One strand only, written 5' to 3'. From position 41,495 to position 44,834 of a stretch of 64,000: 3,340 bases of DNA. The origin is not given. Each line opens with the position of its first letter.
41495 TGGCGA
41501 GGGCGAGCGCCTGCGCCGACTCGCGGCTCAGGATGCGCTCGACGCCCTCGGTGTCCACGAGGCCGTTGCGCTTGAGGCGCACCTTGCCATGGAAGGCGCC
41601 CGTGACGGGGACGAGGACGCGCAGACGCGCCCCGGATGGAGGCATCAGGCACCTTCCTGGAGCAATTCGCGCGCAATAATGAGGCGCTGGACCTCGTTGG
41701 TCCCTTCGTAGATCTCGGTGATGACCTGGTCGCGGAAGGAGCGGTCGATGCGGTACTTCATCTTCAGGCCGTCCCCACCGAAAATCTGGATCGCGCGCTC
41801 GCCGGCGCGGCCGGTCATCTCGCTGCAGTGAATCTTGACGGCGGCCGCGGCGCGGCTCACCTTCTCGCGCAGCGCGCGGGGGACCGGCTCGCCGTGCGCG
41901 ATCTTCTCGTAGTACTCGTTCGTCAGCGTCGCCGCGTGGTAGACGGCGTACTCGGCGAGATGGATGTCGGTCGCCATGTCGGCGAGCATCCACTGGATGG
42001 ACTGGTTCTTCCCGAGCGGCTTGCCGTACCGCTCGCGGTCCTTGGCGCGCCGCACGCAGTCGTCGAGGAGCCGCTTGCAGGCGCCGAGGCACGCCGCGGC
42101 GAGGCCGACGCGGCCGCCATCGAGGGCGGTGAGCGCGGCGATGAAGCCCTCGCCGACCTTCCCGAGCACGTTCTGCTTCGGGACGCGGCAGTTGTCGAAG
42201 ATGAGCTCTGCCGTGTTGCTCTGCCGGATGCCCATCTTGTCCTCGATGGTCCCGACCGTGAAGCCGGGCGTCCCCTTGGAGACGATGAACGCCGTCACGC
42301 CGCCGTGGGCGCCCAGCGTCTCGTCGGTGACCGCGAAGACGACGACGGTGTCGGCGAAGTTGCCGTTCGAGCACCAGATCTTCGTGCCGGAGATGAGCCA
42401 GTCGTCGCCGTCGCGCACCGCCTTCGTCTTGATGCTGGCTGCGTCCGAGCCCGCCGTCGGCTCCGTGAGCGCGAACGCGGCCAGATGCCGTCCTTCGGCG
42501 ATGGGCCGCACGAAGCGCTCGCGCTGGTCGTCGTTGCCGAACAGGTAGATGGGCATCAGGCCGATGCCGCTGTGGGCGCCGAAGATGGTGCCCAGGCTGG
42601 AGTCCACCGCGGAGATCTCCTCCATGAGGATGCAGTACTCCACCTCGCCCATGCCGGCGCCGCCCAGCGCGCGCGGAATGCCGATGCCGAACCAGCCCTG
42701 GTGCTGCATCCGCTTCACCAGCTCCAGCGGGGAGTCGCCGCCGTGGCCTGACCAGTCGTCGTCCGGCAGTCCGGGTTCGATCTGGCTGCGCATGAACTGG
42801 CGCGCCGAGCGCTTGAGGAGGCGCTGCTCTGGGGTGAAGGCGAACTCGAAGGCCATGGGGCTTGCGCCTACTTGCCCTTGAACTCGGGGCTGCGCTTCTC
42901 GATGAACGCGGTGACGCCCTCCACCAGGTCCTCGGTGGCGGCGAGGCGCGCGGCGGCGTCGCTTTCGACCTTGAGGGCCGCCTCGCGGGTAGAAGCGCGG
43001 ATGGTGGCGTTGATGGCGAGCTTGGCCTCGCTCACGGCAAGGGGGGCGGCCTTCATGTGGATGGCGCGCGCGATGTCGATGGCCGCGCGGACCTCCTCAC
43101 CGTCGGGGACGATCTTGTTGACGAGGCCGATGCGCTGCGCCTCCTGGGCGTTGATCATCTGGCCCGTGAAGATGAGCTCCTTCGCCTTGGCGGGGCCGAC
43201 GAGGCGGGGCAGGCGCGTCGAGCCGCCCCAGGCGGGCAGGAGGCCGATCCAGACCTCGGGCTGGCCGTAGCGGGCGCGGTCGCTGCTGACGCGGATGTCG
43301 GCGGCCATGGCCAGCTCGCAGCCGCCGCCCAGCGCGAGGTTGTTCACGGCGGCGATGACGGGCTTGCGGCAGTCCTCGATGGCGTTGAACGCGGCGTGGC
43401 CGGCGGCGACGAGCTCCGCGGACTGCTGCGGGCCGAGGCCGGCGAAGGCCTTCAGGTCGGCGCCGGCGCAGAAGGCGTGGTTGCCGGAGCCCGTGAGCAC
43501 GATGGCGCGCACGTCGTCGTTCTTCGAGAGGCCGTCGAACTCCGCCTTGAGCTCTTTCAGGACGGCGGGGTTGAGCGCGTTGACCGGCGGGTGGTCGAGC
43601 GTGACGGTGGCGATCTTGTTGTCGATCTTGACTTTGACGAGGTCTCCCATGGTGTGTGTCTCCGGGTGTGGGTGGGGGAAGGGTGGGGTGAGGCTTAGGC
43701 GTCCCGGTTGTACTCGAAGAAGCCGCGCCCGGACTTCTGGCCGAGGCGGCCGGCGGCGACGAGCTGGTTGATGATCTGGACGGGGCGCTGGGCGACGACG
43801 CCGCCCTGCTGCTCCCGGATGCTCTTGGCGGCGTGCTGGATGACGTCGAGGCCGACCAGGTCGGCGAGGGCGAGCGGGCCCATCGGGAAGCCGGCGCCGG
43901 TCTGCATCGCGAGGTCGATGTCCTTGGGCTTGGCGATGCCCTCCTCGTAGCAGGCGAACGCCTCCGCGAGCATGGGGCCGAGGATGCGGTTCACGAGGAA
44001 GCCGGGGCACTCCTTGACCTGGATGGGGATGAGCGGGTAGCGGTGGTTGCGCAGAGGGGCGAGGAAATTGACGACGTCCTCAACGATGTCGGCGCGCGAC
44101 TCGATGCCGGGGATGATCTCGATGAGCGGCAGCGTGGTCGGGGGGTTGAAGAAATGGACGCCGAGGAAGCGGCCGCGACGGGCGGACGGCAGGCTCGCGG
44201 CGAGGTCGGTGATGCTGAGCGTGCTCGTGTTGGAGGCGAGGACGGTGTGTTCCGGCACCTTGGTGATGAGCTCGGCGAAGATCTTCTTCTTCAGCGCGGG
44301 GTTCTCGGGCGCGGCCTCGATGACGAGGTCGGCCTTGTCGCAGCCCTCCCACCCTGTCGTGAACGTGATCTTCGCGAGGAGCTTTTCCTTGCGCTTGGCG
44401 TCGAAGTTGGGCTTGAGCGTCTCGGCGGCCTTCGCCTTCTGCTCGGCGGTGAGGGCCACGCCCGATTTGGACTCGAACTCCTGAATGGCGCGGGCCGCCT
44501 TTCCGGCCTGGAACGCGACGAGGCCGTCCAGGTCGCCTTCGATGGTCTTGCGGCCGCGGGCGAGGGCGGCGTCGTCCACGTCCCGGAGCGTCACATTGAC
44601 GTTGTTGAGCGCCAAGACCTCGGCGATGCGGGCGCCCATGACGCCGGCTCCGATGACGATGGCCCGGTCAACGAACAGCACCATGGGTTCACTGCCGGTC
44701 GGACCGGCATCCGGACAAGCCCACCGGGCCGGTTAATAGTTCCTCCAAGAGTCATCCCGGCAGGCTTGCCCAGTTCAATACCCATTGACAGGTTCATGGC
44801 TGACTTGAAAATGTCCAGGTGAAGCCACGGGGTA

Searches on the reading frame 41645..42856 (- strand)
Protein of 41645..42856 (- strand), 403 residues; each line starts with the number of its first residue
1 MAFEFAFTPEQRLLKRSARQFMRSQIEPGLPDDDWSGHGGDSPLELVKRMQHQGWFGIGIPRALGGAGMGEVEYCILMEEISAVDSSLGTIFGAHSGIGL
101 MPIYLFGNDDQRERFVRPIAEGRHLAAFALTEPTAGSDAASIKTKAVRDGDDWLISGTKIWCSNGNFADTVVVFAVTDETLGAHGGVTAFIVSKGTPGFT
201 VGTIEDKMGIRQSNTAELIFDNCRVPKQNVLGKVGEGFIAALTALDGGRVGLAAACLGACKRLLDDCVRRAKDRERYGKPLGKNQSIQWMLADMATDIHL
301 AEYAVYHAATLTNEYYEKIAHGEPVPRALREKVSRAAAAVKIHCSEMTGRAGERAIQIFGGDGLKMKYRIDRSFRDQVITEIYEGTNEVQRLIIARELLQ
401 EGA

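Call 39: search_protein_families(library=pfam, proteins=[window:41645-42856:-], max_evalue=0.001)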
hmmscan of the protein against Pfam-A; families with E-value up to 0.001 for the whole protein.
window:41645-42856:- (403 aa): 5 families
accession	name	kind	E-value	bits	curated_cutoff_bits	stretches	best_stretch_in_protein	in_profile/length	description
PF00441.29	Acyl-CoA_dh_1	-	2.7e-37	128.7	22.4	1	235-399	1-150/150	Acyl-CoA dehydrogenase, C-terminal domain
PF02771.21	Acyl-CoA_dh_N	-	1.4e-29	103.2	22.9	1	8-122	1-112/113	Acyl-CoA dehydrogenase, N-terminal domain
PF02770.24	Acyl-CoA_dh_M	-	1.8e-28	99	33.3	1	127-223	1-97/97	Acyl-CoA dehydrogenase, middle domain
PF08028.16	Acyl-CoA_dh_2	-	1.9e-17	64.2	22.7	1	251-387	2-133/134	Acyl-CoA dehydrogenase, C-terminal domain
PF22924.1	ACOX_C_alpha1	-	0.00029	21.1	27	1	304-399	67-169/169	Acyl-CoA oxidase, C-alpha1 domain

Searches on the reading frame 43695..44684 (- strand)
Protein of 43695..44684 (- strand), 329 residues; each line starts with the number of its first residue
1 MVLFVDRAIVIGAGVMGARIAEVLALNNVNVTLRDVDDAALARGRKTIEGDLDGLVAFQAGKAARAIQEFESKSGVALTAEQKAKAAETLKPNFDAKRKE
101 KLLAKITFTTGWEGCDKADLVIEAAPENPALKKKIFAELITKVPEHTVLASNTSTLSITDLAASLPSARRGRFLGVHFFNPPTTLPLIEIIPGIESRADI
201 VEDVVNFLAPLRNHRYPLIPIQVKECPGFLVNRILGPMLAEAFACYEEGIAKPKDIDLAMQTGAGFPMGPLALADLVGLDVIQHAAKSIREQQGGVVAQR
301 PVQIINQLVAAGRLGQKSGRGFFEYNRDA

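Call 39: search_protein_families(library=pfam, proteins=[window:43695-44684:-], max_evalue=0.001)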
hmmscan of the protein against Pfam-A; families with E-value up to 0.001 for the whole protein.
window:43695-44684:- (329 aa): 2 families
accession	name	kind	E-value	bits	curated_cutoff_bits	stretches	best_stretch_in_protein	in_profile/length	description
PF02737.24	3HCDH_N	-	9.6e-46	156.4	22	2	88-211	49-170/180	3-hydroxyacyl-CoA dehydrogenase, NAD binding domain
PF00725.27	3HCDH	-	5.6e-32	110.6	22.1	1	228-325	1-97/97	3-hydroxyacyl-CoA dehydrogenase, C-terminal domain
